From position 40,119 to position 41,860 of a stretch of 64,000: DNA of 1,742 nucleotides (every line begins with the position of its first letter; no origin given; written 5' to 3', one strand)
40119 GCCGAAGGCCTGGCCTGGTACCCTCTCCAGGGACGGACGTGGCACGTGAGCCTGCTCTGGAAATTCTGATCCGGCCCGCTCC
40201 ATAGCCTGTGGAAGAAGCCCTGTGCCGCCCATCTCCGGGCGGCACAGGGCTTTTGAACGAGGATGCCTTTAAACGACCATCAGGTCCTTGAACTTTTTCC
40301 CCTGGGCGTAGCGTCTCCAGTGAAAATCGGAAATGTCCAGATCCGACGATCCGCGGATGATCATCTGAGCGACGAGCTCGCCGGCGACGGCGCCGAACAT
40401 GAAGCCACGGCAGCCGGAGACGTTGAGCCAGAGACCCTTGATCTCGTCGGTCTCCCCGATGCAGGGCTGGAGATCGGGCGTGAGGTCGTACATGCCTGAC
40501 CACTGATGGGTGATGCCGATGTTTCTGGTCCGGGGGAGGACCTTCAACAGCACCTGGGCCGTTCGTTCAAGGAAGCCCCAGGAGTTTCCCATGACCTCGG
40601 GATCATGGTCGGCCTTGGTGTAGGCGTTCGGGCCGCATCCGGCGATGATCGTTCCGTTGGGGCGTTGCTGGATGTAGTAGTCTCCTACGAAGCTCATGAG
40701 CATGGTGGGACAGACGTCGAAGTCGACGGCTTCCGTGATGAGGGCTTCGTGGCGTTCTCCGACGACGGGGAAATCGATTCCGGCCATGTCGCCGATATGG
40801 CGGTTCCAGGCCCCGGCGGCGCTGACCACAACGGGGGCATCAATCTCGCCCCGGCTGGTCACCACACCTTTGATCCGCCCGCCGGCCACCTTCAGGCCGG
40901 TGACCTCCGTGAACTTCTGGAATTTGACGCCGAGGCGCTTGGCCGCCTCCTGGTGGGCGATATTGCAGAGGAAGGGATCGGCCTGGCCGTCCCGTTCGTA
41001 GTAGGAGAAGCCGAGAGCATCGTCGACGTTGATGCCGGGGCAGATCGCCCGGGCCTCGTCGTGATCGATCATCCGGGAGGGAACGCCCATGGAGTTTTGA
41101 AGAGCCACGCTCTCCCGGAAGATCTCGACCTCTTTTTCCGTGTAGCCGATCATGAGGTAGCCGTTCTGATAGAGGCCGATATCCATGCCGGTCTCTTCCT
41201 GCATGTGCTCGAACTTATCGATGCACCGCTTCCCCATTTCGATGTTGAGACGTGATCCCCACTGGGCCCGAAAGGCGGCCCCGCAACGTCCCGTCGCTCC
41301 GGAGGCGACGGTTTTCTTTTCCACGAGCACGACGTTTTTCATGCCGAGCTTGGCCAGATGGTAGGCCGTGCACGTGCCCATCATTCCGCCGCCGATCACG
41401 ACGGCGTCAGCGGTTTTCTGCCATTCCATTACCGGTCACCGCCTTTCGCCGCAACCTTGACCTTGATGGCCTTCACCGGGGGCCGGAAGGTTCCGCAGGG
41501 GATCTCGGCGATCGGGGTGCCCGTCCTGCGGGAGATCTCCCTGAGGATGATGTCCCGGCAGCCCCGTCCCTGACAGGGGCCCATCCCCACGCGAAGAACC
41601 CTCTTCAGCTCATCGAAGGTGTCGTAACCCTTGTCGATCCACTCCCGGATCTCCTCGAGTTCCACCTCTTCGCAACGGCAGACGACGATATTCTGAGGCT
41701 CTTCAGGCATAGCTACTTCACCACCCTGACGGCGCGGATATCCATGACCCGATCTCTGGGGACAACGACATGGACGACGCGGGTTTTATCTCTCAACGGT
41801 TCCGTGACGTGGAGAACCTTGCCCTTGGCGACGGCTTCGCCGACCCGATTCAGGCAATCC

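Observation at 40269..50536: Candidate ornithine/proline catabolic locus built on an archaeal-type multi-subunit flavin/Fe-S dehydrogenase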

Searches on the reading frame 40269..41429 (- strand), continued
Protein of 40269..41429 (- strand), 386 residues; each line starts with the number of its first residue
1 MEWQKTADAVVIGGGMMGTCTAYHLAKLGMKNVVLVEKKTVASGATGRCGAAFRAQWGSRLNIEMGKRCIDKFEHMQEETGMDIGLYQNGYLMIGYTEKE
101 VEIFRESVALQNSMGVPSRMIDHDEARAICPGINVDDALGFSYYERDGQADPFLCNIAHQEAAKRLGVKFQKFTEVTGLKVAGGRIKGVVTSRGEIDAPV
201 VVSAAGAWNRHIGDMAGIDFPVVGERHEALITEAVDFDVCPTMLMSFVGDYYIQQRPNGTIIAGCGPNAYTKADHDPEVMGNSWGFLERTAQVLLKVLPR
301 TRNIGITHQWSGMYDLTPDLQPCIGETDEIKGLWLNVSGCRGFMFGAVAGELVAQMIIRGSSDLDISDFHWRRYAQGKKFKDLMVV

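Call 53: search_protein_families(library=ncbifam, proteins=[L083:11638-14568:+, L083:14728-16965:+, L086:11195-11608:+, L005:12702-13907:+, L088:12230-13213:+], max_evalue=0.00001)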
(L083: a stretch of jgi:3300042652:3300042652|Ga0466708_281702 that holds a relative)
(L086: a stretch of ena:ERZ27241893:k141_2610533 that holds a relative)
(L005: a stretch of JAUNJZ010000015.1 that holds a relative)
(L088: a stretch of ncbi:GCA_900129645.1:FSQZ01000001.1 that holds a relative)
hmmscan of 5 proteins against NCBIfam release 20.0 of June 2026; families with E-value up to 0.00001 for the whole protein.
L083:11638-14568:+ (976 aa): 20 families
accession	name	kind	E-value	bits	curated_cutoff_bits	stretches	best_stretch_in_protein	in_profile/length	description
NF045668.1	pterin_aldehy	equivalog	0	1115.3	1100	1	5-920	2-904/905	molybdopterin-dependent aldehyde oxidoreductase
TIGR03311.1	Se_dep_XDH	equivalog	4.9e-108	362.3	830.45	1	24-901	16-831/848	selenium-dependent xanthine dehydrogenase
NF043082.1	XdhA_XDHase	equivalog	6.5e-82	275.8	780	2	179-727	2-541/758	xanthine dehydrogenase subunit XdhA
TIGR03194.1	4hydrxCoA_A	equivalog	6.6e-74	249.7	994.55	2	188-730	7-528/746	4-hydroxybenzoyl-CoA reductase subunit alpha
NF007426.0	PRK09970.1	equivalog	1.6e-73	248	916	2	178-727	6-544/761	xanthine dehydrogenase molybdenum-binding subunit XdhA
TIGR03196.1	pucD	equivalog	3e-64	217.7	783.65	2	179-731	4-542/763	xanthine dehydrogenase subunit D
NF041018.1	glyceraldDH_alpha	equivalog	6.6e-61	206.6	790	1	177-916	2-740/741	glyceraldehyde dehydrogenase subunit alpha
NF040766.1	CODH_aero_grp5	exception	2e-55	188.3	950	2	177-727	4-549/785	aerobic carbon-monoxide dehydrogenase large subunit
TIGR02965.1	xanthine_xdhB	equivalog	5e-52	177.1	849.5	1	186-729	9-530/758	xanthine dehydrogenase molybdopterin binding subunit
TIGR03313.1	Se_sel_red_Mo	hypoth_equivalog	8.7e-51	172.6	1101.9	2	360-920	369-949/951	molybdopterin-dependent oxidoreductase Mo/Fe-S-binding subunit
TIGR02969.1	mam_aldehyde_ox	subfamily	3.1e-46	157.5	1912.3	2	178-873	576-1250/1330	aldehyde oxidase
NF041671.1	peri_hyde_PaoC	equivalog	1.4e-45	155.9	1180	1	177-916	17-727/735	aldehyde oxidoreductase molybdenum-binding subunit PaoC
NF041020.1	glyceraldDH_gamma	equivalog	8.2e-43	145.8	290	1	7-159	14-163/164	glyceraldehyde dehydrogenase subunit gamma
NF043084.2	XdhC_XDHase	equivalog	1.2e-37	128.8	217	1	6-154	3-149/151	xanthine dehydrogenase subunit XdhC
TIGR03198.1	pucE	equivalog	1.5e-34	118.7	254.3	1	7-155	5-149/151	xanthine dehydrogenase subunit E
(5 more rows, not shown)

L083:14728-16965:+ (745 aa): 23 families
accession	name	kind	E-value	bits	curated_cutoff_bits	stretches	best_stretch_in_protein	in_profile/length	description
NF045663.1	diclust_near_Sec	equivalog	1.2e-211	704.8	530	1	3-738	9-758/759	pyridine nucleotide-disulfide oxidoreductase/dicluster-binding protein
NF009410.0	PRK12771.1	subfamily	3e-34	118.5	516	1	12-140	48-177/566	NAD(P)-binding protein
TIGR01316.1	gltA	equivalog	1.3e-23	83.5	471.75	1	6-195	28-234/449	NADPH-dependent glutamate synthase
NF009454.0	PRK12814.1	equivalog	1.8e-22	79.5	916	1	12-140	102-232/657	putative NADPH-dependent glutamate synthase small subunit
TIGR03315.1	Se_ygfK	equivalog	3.8e-22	77.6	835.3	1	12-141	445-577/1012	putative selenate reductase subunit YgfK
NF009414.0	PRK12778.1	equivalog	2.9e-21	75.5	1103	1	5-140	330-470/752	bifunctional dihydroorotate dehydrogenase B NAD binding subunit/NADPH-dependent glutamate synthase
NF010590.0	PRK13984.1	equivalog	3.9e-20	71.5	946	1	12-140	196-327/611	putative oxidoreductase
TIGR01318.1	gltD_gamma_fam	subfamily_domain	1.3e-15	56.9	482.95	1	5-140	41-180/467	glutamate synthase, small subunit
TIGR01317.1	GOGAT_sm_gam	subfamily_domain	1.9e-15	56.7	447.7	1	4-170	42-216/485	glutamate synthase small subunit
NF004898.0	PRK06259.1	equivalog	3.5e-12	45.7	385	1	279-582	126-441/488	fumarate reductase (CoM/CoB) subunit TfrB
NF045670.1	quin_L_LdhH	equivalog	8.1e-12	44.2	800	1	407-492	468-556/706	L-lactate dehydrogenase (quinone) large subunit LdhH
NF009408.0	PRK12769.1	equivalog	9.1e-12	43.9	1003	1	6-140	227-366/659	formate-dependent uric acid utilization protein AegA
NF009413.0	PRK12775.1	equivalog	5.5e-11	41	1895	1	6-140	333-469/1006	putative trifunctional 2-polyprenylphenol hydroxylase/glutamate synthase subunit beta/ferritin domain-containing protein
NF009409.0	PRK12770.1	subfamily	3.9e-10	39.3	343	1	96-139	13-56/360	putative glutamate synthase subunit beta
NF009451.0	PRK12809.1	equivalog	1.1e-08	33.8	1154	1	10-140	215-349/639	formate-dependent uric acid utilization protein YgfT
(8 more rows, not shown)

L086:11195-11608:+ (137 aa): 2 families
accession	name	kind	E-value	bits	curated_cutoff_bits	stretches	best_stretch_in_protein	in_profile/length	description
NF045669.1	DVU1555_fam_CGA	exception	2.8e-34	117.8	103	1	7-133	4-140/140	DVU_1555 family C-GCAxxG-C-C protein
TIGR01909.1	C_GCAxxG_C_C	subfamily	3.5e-07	30.3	47.4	1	17-119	2-110/120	C-GCAxxG-C-C family (seleno)protein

L005:12702-13907:+ (401 aa): 3 families
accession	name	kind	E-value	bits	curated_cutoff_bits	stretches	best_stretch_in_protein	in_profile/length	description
TIGR00836.1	amt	subfamily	1.6e-110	369.8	343.3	1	7-395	3-403/406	ammonium transporter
NF007947.0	PRK10666.1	equivalog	4.1e-79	266.5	657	1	2-396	28-424/428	ammonium transporter AmtB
TIGR03644.1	marine_trans_1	hypoth_equivalog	3.6e-43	147.9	514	1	8-392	7-395/404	probable ammonium transporter, marine subtype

L088:12230-13213:+ (327 aa): 13 families
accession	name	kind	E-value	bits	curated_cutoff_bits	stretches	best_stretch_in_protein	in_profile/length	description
TIGR02371.1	ala_DH_arch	equivalog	1.9e-55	188.3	409.15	1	3-326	2-323/325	alanine dehydrogenase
TIGR03944.1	dehyd_SbnB_fam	equivalog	1.5e-51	175.4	326.9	1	5-325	3-324/327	2,3-diaminopropionate biosynthesis protein SbnB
NF006379.0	PRK08618.1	equivalog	2e-43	149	417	1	15-326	12-325/326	ornithine cyclodeaminase family protein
NF006141.0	PRK08291.1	equivalog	3.9e-40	137.8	408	1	6-325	7-328/330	cyclodeaminase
NF004848.0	PRK06199.1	subfamily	3.5e-39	135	362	1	49-325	74-370/379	tyramine oxidase subunit B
TIGR02992.1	ectoine_eutC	equivalog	7.6e-37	127.1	471.65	1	10-325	8-325/326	ectoine utilization protein EutC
NF004793.0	PRK06141.1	equivalog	1.3e-27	96.6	322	1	17-316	14-311/314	bifunctional Delta(1)-pyrroline-2-carboxylate/Delta(1)-piperideine-2-carboxylate reductase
NF005762.1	PRK07589.1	equivalog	7.8e-27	94.1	350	1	40-206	42-201/334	ornithine cyclodeaminase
NF005296.0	PRK06823.1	equivalog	1.7e-21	76.6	438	1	17-311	14-308/315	ornithine cyclodeaminase family protein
NF005603.0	PRK07340.1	equivalog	1.7e-19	70.2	266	1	19-208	19-201/307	delta(1)-pyrroline-2-carboxylate reductase family protein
NF045643.1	ImmsucRedBhcD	equivalog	1.7e-18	67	500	1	67-326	64-320/321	iminosuccinate reductase BhcD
NF045512.1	PyrPipCarbRedLhpI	equivalog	1e-17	64.2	400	1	18-206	14-194/298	bifunctional Delta(1)-pyrroline-2-carboxylate/Delta(1)-piperideine-2-carboxylate reductase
NF005011.0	PRK06407.1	subfamily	4.4e-09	36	337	1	15-205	13-191/302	ornithine cyclodeaminase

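Call 55: search_protein_families(library=ncbifam, proteins=[L027:14901-17270:+, L088:1181-3607:+, L088:4628-5635:-, L027:11213-11668:+, L027:17335-18741:-, L027:19044-20360:+, L027:3505-6426:+, L027:1548-3587:+, L088:6070-7569:+, L088:11273-12214:+], max_evalue=1e-10)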
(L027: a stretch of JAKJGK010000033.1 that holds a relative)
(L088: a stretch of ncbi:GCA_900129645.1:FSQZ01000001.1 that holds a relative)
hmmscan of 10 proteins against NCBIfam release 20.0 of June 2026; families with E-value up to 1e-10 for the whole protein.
L027:14901-17270:+ (789 aa): 11 families
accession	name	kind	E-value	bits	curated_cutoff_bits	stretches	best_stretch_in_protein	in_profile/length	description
NF043068.1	glycl_HYPD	equivalog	0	1170.9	1100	1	5-787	1-783/784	trans-4-hydroxy-L-proline dehydratase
TIGR01774.1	PFL2-3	subfamily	6.8e-184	613.3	678.2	1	5-786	3-784/786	formate C-acetyltransferase/glycerol dehydratase family glycyl radical enzyme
NF048011.1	SfplDhtHpsGDes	equivalog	7.7e-172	573.6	1000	1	4-787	22-820/821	(2S)-3-sulfopropanediol dehydratase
TIGR04394.1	choline_CutC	equivalog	4.3e-144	482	1050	1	5-788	2-788/789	choline trimethylamine-lyase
NF007437.0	PRK09983.1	equivalog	6.6e-142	474.2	1109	1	5-786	2-763/765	formate C-acetyltransferase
NF048009.1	SfplDhtHpfGKleb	equivalog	2.2e-136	456.1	1000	1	7-785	27-821/824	(2S)-3-sulfopropanediol dehydratase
NF033718.1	indole_decarb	equivalog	2.2e-116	390.1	1100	2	200-587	257-644/868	indoleacetate decarboxylase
NF033715.1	glycyl_HPDL_Lrg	equivalog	2.6e-93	313.5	1150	2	203-587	275-678/901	4-hydroxyphenylacetate decarboxylase large subunit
TIGR01255.1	pyr_form_ly_1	equivalog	1.8e-42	145.7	994.2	1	254-787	235-742/744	formate C-acetyltransferase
NF038360.1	rad_fix_GrcA3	exception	2.3e-16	59.7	158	1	717-787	6-76/78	autonomous glycyl radical cofactor GrcA3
NF008341.1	PRK11127.1-1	equivalog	2.3e-11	43.5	145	1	730-785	21-76/80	autonomous glycyl radical cofactor GrcA2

L088:1181-3607:+ (808 aa): 10 families
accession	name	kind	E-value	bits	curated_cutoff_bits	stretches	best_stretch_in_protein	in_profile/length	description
NF043068.1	glycl_HYPD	equivalog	0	1137.8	1100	1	22-806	2-783/784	trans-4-hydroxy-L-proline dehydratase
TIGR01774.1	PFL2-3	subfamily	3e-189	631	678.2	1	20-805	2-784/786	formate C-acetyltransferase/glycerol dehydratase family glycyl radical enzyme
NF048011.1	SfplDhtHpsGDes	equivalog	1.4e-166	556.2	1000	1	3-806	4-820/821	(2S)-3-sulfopropanediol dehydratase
TIGR04394.1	choline_CutC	equivalog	1e-152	510.5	1050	1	21-806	2-787/789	choline trimethylamine-lyase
NF048009.1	SfplDhtHpfGKleb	equivalog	1.1e-140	470.3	1000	1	22-805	26-822/824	(2S)-3-sulfopropanediol dehydratase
NF007437.0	PRK09983.1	equivalog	1.1e-138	463.6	1109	1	21-805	2-763/765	formate C-acetyltransferase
NF033718.1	indole_decarb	equivalog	5.4e-127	425.2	1100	1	135-807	168-868/868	indoleacetate decarboxylase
NF033715.1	glycyl_HPDL_Lrg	equivalog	1.9e-104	350.3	1150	1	216-807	272-901/901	4-hydroxyphenylacetate decarboxylase large subunit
TIGR01255.1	pyr_form_ly_1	equivalog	8.8e-42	143.5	994.2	1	245-806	210-742/744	formate C-acetyltransferase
NF038360.1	rad_fix_GrcA3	exception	7.1e-15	54.8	158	1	733-807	3-77/78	autonomous glycyl radical cofactor GrcA3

L088:4628-5635:- (335 aa): 6 families
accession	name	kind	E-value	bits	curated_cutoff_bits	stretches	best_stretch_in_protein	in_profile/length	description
NF010576.0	PRK13969.1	equivalog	8.6e-156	518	556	1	1-334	1-334/335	proline racemase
NF045511.1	TransHydProDhtase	equivalog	4.6e-114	381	540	1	1-335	1-335/335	trans-3-hydroxy-L-proline dehydratase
NF010578.0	PRK13971.1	equivalog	2e-106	355.9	376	1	6-334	5-332/333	4-hydroxyproline epimerase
NF047722.1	T3LHypDht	equivalog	1.2e-80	271.2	550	1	1-334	1-335/341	trans-3-hydroxy-L-proline dehydratase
NF052296.1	HdxProlEpimProt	equivalog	3.8e-72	243.3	450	1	9-332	3-308/309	4-hydroxyproline epimerase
NF010577.0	PRK13970.1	equivalog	1.1e-58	199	442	1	6-332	4-309/311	4-hydroxyproline epimerase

L027:11213-11668:+ (151 aa): 0 families

L027:17335-18741:- (468 aa): 0 families

L027:19044-20360:+ (438 aa): 3 families
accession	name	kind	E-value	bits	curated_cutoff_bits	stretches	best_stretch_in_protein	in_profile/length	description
TIGR00786.1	dctM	subfamily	5e-94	315.3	268.45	1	16-430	1-405/405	TRAP transporter large permease subunit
NF011634.1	PRK15060.1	equivalog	2.5e-52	178.4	800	1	5-387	6-379/425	2,3-diketo-L-gulonate TRAP transporter large permease YiaN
TIGR02123.1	TRAP_fused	subfamily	4.1e-15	55.5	320.65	1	51-413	160-523/615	TRAP transporter fused permease subunit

L027:3505-6426:+ (973 aa): 118 families (the best 25 are shown)
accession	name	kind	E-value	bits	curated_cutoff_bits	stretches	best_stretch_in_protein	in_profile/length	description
NF001503.0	PRK00349.1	equivalog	0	1330.9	1147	1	10-937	4-940/943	excinuclease ABC subunit UvrA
TIGR00630.1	uvra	equivalog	0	1271.2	729.8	1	12-922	2-923/924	excinuclease ABC subunit UvrA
NF001885.0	PRK00635.1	equivalog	2.8e-183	611.6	3054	2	327-943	318-924/1809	excinuclease ABC subunit A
NF040873.1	AztA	equivalog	1.1e-33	116.4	220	1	471-560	104-190/191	zinc ABC transporter ATP-binding protein AztA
TIGR03608.1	L_ocin_972_ABC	subfamily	7e-33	113.8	254.85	2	810-902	118-206/206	putative bacteriocin export ABC transporter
TIGR02857.1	CydD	equivalog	1.4e-32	113.4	435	1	809-902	439-529/529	thiol reductant ABC exporter subunit CydD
TIGR04521.1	ECF_ATPase_2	equivalog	4.8e-30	104.6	330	0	815-902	132-218/279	energy-coupling factor transporter ATPase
TIGR02673.1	FtsE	equivalog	1.3e-28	100.1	264.85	0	820-893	130-200/214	cell division ATP-binding protein FtsE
NF010068.0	PRK13548.1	equivalog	3.8e-28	98.3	261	0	824-892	134-205/261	heme ABC transporter ATP-binding protein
TIGR03873.1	F420-0_ABC_ATP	hypoth_equivalog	4e-28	98.3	372.4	0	824-923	134-225/256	putative F420-0 ABC transporter ATP-binding protein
TIGR04520.1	ECF_ATPase_1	equivalog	4.5e-27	95.1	315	0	824-928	133-229/269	energy-coupling factor transporter ATPase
TIGR02315.1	ABC_phnC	equivalog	2.8e-25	89.2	266.1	0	440-580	97-232/243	phosphonate ABC transporter ATP-binding protein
NF038007.1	ABC_ATP_DarD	equivalog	3e-25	89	375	0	487-564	141-216/218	darobactin export ABC transporter ATP-binding protein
TIGR01842.1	type_I_sec_PrtD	subfamily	7.5e-25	87.5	510.15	0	809-902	435-526/544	type I secretion system permease/ATPase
NF053840.1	MnTportMntADein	equivalog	1.8e-24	86.6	400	0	827-892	133-195/240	manganese ABC transporter ATP-binding protein MntA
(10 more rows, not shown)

L027:1548-3587:+ (679 aa): 7 families
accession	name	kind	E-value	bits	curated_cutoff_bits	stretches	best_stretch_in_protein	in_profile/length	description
NF003673.1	PRK05298.1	equivalog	1.4e-296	985.1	743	1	8-654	1-651/653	excinuclease ABC subunit UvrB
TIGR00631.1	uvrb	equivalog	2.3e-290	964.5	750.1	1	8-653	1-657/658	excinuclease ABC subunit UvrB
TIGR00580.2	mfd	equivalog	9.2e-22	77.3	800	1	180-282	1-103/907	transcription-repair coupling factor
NF007966.0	PRK10689.1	equivalog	1e-13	49.9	1329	1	41-267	19-232/1148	transcription-repair coupling factor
TIGR00595.1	priA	equivalog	2.5e-13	49.4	230.35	0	457-559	274-384/509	replication restart helicase PriA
NF004067.0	PRK05580.1-4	equivalog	6.9e-12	44.5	763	0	486-556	525-603/737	primosomal protein N'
NF004066.1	PRK05580.1-3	equivalog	9.1e-12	44.1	813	0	487-555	579-655/788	primosomal protein N'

L088:6070-7569:+ (499 aa): 1 family
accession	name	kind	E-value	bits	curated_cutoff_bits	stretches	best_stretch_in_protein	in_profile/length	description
NF037979.1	Na_transp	subfamily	2.6e-28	99.2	50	1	18-362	12-345/419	sodium-dependent transporter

L088:11273-12214:+ (313 aa): 0 families

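Call 79: search_protein_representatives(protein=window:40269-41429:-)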
Query: 386 residues. Proteins with E-value up to 0.001 (for the whole library): 19242; up to 1e-10: 7079; up to 1e-30: 898. The best 150 are listed.
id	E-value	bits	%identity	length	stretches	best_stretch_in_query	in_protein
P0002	9.1e-235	795.4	87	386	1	1-386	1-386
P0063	1.1e-130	452.8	51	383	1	1-379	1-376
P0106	9.5e-120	416.8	53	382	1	1-382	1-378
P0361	2.3e-86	306.9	40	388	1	6-383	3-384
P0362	4.0e-86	306.1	41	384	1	6-360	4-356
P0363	1.4e-85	304.3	42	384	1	6-383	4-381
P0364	2.0e-80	287.3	41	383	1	5-378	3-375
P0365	2.8e-79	283.5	39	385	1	5-379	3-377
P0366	7.4e-76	272.3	38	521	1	5-380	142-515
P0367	3.6e-73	263.4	38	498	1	6-380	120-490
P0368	6.8e-73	262.5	37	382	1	7-378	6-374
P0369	2.2e-72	260.9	39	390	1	6-381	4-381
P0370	2.4e-72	260.7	38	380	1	8-376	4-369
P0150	8.0e-71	255.7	38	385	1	6-377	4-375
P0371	1.2e-69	251.8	37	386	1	6-384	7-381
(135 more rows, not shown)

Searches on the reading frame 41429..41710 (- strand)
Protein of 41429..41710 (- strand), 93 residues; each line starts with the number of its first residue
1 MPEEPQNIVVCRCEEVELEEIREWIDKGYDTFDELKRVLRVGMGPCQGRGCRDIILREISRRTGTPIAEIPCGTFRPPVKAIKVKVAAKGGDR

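Call 4: search_protein_families(library=pfam, proteins=[window:41429-41710:-], max_evalue=0.01)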
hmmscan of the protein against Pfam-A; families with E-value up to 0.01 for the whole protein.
window:41429-41710:- (93 aa): 2 families
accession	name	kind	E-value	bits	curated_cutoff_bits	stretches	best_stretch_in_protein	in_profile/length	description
PF04324.20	Fer2_BFD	-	9.5e-11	42.3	26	1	9-54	1-43/50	BFD-like [2Fe-2S] binding domain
PF17806.6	SO_alpha_A3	-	3.2e-09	37.4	23.1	1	11-88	7-84/87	Sarcosine oxidase A3 domain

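Call 5: search_protein_families(library=ncbifam, proteins=[window:41429-41710:-], max_evalue=0.01)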
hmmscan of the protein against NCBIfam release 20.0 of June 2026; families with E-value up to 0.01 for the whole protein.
window:41429-41710:- (93 aa): 2 families
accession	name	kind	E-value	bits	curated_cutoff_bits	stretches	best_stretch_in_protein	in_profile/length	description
TIGR03377.1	glycerol3P_GlpA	equivalog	7e-10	38.1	552.8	1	6-53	419-467/530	anaerobic glycerol-3-phosphate dehydrogenase subunit GlpA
NF008313.0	PRK11101.1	equivalog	8.3e-06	24.6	425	1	6-51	429-475/548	anaerobic glycerol-3-phosphate dehydrogenase subunit A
